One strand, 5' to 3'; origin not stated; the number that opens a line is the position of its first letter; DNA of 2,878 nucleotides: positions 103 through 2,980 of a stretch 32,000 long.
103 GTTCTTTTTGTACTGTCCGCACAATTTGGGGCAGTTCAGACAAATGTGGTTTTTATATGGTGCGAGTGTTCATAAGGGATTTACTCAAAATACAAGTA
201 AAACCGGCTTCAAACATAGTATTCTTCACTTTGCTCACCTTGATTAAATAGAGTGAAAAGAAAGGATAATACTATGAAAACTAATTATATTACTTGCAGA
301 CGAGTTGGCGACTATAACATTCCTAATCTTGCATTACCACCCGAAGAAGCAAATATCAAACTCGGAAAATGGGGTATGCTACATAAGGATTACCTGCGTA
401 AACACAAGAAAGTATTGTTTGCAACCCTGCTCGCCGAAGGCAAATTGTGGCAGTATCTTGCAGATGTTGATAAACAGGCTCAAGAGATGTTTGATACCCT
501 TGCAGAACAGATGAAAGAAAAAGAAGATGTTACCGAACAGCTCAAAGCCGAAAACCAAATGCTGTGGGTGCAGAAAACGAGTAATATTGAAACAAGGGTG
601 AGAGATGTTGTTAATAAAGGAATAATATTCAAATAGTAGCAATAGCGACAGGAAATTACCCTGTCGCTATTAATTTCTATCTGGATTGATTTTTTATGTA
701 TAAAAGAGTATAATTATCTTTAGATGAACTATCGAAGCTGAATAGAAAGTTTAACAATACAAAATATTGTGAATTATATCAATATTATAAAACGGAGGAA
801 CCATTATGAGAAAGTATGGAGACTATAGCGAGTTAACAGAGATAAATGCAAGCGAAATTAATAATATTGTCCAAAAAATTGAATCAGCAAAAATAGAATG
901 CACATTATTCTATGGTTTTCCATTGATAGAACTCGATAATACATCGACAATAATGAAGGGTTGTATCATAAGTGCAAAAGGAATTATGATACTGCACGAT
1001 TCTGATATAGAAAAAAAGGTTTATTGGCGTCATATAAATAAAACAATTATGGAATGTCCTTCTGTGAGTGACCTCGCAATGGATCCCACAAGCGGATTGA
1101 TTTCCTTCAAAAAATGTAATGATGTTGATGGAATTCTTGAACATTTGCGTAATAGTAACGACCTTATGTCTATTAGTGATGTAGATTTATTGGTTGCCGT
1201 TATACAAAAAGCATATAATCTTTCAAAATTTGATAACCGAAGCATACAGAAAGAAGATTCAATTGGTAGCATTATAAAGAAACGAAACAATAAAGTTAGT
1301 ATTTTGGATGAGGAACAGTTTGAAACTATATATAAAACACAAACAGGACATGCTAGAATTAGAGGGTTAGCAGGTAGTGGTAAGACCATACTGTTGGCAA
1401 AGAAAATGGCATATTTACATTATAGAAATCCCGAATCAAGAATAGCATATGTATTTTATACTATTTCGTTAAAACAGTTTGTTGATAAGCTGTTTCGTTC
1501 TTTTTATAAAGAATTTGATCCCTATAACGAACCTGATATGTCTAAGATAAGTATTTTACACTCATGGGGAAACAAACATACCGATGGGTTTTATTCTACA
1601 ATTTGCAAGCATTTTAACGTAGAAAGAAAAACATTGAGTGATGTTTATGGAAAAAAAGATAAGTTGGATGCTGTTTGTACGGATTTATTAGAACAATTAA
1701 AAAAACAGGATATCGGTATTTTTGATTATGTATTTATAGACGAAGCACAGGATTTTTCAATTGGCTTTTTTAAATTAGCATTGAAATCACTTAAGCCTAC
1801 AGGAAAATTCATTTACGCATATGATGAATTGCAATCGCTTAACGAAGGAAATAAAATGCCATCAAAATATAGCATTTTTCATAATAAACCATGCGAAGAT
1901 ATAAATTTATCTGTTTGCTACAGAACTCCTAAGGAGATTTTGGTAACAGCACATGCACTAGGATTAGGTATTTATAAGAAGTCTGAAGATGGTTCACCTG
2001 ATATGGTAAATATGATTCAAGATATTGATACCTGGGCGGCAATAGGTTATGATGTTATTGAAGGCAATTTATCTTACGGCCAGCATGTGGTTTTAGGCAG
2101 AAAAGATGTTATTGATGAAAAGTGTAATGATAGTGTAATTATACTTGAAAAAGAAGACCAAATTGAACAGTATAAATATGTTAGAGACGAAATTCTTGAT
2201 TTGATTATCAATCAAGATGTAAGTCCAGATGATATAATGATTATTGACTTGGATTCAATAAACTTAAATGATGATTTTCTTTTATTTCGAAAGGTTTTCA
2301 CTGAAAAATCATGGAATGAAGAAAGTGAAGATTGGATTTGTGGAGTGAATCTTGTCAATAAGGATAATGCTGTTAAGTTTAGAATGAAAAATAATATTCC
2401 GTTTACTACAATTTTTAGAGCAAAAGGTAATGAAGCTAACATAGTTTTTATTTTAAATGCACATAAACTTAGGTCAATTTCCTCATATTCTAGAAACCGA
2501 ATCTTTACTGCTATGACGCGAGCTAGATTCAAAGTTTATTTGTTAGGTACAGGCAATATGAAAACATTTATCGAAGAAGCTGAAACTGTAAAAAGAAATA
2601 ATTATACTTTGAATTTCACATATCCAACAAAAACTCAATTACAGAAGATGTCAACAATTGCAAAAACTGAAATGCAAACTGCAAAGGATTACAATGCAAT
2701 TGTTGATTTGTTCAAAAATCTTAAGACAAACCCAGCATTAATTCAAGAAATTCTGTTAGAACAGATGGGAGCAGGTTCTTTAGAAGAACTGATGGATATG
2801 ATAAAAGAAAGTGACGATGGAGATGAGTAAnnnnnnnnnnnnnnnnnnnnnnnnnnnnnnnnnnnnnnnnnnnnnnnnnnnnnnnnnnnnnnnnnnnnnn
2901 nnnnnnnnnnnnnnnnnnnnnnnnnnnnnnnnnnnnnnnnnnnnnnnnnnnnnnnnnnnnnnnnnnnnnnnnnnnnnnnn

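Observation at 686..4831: Four-gene cargo cassette (SF1 helicase-like ATPase, orphan 206-aa protein, GNAT, Rx4H HEPN): candidate undescribed defence / abortive-infection system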

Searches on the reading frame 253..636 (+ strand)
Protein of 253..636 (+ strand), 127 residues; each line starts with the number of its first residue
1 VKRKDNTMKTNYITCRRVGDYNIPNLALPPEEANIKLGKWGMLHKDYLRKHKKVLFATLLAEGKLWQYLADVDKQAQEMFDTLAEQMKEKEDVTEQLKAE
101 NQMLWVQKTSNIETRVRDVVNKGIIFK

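Call 3: search_protein_families(library=pfam, proteins=[window:253-636:+], max_evalue=0.1)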
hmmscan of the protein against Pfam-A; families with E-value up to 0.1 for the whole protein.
window:253-636:+ (127 aa): 3 families
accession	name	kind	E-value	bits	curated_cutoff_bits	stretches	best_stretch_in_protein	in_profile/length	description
PF14198.11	TnpV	-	8.6e-40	135.6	27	1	16-125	3-111/111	Transposon-encoded protein TnpV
PF07741.18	BRF1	-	0.0098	16.6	25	1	20-74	5-50/99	Brf1-like TBP-binding domain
PF19443.4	DAHL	-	0.033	14.3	38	1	69-104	61-96/221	DAHL domain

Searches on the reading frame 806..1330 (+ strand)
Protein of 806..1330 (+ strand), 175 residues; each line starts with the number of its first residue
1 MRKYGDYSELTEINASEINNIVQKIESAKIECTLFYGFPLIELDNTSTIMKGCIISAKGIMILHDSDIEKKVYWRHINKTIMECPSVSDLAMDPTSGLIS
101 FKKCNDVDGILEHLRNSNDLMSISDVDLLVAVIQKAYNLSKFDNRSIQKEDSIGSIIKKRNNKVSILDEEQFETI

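Call 50: search_protein_families(library=pfam, proteins=[window:806-1330:+], max_evalue=10)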
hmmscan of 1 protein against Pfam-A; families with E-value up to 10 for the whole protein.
window:806-1330:+ (175 aa): 0 families

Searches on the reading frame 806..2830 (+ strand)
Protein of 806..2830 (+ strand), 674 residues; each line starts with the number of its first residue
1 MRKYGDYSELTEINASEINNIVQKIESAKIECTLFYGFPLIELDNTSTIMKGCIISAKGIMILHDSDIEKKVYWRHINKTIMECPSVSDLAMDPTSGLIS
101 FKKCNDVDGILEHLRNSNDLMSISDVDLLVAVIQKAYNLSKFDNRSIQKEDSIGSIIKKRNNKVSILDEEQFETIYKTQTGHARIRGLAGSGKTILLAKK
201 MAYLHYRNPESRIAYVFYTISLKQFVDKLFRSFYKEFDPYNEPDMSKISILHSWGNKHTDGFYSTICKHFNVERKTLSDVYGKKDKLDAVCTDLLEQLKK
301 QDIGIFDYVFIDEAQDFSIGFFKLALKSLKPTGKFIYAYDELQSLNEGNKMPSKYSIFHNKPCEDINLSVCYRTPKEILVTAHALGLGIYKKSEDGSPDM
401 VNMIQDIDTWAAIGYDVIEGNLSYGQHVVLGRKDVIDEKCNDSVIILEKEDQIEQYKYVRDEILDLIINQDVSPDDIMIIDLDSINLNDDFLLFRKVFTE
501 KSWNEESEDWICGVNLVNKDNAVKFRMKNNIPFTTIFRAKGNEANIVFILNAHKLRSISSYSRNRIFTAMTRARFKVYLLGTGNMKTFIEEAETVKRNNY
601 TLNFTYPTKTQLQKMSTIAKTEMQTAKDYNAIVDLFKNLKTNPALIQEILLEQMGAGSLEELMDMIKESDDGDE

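Call 3: search_protein_families(library=pfam, proteins=[window:806-2830:+], max_evalue=0.1)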
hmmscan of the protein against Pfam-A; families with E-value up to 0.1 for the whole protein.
window:806-2830:+ (674 aa): 11 families
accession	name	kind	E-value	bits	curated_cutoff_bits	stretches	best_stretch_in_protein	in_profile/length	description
PF13538.12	UvrD_C_2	-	1.1e-09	38.4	27.4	1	534-580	5-52/52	UvrD-like helicase C-terminal domain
PF01443.25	Viral_helicase1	-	7.3e-05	23.1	21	0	508-580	153-227/228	Viral superfamily 1 RNA helicase core domain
PF13401.12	AAA_22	-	0.00057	20.6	27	1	182-324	7-103/130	AAA domain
PF24883.2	NPHP3_N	-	0.0013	19.4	24.8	1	166-235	6-77/164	Nephrocystin 3, N-terminal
PF04851.21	ResIII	-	0.0028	18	22.5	1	171-314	20-134/164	Type III restriction enzyme, res subunit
PF13361.12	UvrD_C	-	0.0029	17.5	25.6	1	519-579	275-345/350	UvrD-like helicase C-terminal domain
PF25199.1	nSTAND_NTPase5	-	0.011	16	34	0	166-216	24-76/145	Novel STAND NTPase 5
PF13245.12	AAA_19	-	0.013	16.2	25.1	0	179-347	10-132/134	AAA domain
PF09848.15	SLFN-g3_helicase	-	0.039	13.7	24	0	185-213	6-26/354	Schlafen group 3, DNA/RNA helicase domain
PF01596.23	Methyltransf_3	-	0.048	13.4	22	0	292-340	106-153/204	O-methyltransferase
PF05729.18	NACHT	-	0.096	13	26.7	0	185-219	5-40/167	NACHT domain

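Call 4: search_protein_families(library=padloc, proteins=[window:806-2830:+], max_evalue=0.1)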
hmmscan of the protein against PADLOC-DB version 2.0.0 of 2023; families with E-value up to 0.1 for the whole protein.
window:806-2830:+ (674 aa): 9 families
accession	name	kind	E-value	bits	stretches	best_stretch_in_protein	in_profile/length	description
PDLC03002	Helicase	-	9.4e-116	385.7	1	125-666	148-704/707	-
PDLC01087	C3a187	-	1.1e-23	81.9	2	163-383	193-397/559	NERD+UvrD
PDLC00135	GajB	-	1.9e-05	21.8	1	303-382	167-248/603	UrvD helicase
PDLC03802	RTasHel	-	7.2e-05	19.8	1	306-450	193-345/675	DRT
PDLC00148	GajB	-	0.0005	17.2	0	544-580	308-352/369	UrvD helicase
PDLC04475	PDC-M16A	-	0.0012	15.4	1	535-625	439-527/721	-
PDLC00103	GajB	-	0.0043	14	0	524-614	514-608/612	UrvD helicase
PDLC04140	mad8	-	0.0083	13.7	1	174-227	19-68/314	mads_8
PDLC05065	PDC-S68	-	0.01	11.6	1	535-593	1012-1067/1221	-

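Call 11: search_protein_families(library=ncbifam, proteins=[window:806-2830:+], max_evalue=0.01)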
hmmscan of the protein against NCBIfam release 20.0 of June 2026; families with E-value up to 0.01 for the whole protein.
window:806-2830:+ (674 aa): 5 families
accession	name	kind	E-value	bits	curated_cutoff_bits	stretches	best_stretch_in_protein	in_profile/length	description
NF053713.1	helicas_STM2767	equivalog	2.4e-42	145.2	550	1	107-650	121-638/665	STM2767 family DEAD/DEAH box helicase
NF041464.1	HelD_BACSU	equivalog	2.6e-13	48.8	419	2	305-380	546-624/779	RNA polymerase recycling motor HelD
TIGR01448.2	helicase_RecD2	equivalog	0.00011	20.5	500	1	534-598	643-706/713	SF1B family DNA helicase RecD2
TIGR01537.1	portal_HK97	equivalog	0.0016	17.7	112.05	1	110-203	131-219/343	phage portal protein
NF008276.0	PRK11054.1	equivalog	0.0087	14.6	543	0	521-553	579-611/684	DNA helicase IV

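Call 66: search_protein_families(library=phrogs, proteins=[window:806-2830:+], max_evalue=0.001)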
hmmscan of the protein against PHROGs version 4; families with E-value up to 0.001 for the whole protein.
window:806-2830:+ (674 aa): 3 families
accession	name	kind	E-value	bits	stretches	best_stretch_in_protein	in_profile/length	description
phrog_1967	-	DNA, RNA and nucleotide metabolism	4e-24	86.2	2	292-652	347-736/776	DNA helicase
phrog_13375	-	unknown function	4.3e-10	40.1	1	300-617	13-306/372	-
phrog_16361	-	unknown function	4.7e-09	37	1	126-300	133-300/313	-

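Call 79: find_encoding_contigs(protein=window:806-2830:+, flank=10000, max_places=5)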
Protein window:806-2830:+ (674 aa): no gene with exactly this product is on record in the collection.
